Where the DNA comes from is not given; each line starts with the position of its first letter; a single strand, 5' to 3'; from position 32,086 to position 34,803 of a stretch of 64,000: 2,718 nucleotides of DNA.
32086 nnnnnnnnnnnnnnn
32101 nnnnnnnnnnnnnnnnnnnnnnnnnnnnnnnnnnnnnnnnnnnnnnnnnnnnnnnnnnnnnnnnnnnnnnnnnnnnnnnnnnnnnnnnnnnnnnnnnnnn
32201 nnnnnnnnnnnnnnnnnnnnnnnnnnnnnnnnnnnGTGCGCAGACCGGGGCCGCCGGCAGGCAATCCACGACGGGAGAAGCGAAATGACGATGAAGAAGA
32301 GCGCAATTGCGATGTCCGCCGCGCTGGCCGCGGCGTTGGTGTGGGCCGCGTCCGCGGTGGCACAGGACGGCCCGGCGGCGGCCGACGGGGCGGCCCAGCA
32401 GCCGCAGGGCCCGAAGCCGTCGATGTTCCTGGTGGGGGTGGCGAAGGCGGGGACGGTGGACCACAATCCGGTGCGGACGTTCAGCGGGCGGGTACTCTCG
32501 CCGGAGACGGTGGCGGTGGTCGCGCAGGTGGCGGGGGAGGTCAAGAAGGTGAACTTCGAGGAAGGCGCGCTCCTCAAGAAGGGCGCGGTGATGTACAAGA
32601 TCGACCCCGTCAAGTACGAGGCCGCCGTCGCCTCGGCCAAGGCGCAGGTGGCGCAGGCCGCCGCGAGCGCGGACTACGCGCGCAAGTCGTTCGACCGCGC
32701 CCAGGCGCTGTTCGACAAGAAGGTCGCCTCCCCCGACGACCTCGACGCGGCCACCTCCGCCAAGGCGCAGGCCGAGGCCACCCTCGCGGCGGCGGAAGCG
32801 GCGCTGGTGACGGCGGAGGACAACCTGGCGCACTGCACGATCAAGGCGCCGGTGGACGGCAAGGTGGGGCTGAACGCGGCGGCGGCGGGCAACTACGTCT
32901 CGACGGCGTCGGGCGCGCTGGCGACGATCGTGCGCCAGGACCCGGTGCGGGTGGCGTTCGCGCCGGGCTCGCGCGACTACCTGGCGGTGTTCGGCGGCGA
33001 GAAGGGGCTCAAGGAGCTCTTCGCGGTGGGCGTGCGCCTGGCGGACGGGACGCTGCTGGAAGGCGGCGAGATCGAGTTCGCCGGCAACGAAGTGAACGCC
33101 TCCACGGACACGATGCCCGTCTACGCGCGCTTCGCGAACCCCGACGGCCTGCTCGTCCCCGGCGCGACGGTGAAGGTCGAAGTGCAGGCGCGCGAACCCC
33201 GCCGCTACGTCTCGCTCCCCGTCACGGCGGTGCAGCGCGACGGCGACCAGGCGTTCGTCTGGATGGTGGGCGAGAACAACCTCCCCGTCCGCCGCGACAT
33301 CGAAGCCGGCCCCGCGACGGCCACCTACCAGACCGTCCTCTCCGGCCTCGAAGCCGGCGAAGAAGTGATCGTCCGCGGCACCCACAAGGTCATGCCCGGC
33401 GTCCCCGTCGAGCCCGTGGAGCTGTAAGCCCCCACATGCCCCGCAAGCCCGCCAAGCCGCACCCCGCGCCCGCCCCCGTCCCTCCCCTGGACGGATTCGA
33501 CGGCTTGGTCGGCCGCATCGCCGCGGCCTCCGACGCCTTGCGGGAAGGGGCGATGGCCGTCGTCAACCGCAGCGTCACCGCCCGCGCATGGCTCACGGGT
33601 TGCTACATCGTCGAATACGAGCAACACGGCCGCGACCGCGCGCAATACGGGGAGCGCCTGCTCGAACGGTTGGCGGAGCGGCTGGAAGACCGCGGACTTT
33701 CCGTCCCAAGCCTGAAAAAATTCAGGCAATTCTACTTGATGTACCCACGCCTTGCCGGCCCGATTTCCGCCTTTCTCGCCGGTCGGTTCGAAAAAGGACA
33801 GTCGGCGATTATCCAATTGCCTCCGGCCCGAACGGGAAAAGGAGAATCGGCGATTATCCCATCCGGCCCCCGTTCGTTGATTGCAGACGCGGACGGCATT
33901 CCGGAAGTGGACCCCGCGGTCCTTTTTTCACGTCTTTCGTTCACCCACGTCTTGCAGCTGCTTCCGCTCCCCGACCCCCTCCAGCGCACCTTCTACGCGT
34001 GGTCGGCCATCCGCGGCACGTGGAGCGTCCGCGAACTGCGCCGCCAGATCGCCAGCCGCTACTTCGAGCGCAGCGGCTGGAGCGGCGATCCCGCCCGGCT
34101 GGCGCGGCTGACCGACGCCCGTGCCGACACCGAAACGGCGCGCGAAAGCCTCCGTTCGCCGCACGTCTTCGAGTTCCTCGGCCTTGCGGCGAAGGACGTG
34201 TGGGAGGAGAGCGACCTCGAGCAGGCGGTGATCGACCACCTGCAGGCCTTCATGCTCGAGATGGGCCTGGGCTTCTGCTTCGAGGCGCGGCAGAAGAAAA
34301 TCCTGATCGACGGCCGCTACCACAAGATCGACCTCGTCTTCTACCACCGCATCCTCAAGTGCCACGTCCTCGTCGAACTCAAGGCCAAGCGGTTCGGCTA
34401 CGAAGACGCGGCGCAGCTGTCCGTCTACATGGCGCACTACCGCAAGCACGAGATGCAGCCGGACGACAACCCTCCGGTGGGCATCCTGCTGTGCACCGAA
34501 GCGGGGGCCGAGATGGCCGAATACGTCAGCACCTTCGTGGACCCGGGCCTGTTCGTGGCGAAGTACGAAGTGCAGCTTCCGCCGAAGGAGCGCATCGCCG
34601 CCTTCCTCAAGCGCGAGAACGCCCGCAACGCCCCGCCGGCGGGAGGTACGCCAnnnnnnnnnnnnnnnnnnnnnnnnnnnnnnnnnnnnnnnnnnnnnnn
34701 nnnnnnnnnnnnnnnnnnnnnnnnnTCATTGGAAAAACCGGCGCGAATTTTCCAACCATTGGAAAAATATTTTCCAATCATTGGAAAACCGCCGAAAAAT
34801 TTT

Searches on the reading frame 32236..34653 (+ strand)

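Call 14: search_protein_families(library=pfam, proteins=[window:32236-34653:+])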
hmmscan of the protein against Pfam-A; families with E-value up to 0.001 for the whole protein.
window:32236-34653:+ (806 aa): 2 families
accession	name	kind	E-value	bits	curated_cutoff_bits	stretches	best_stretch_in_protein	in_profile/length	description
PF06250.17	YhcG_C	-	8.6e-43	146.3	32.5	1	637-785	2-148/157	YhcG PDDEXK nuclease domain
PF17761.7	DUF1016_N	-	1.8e-22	80.4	32.8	2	432-504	6-80/137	DUF1016 N-terminal domain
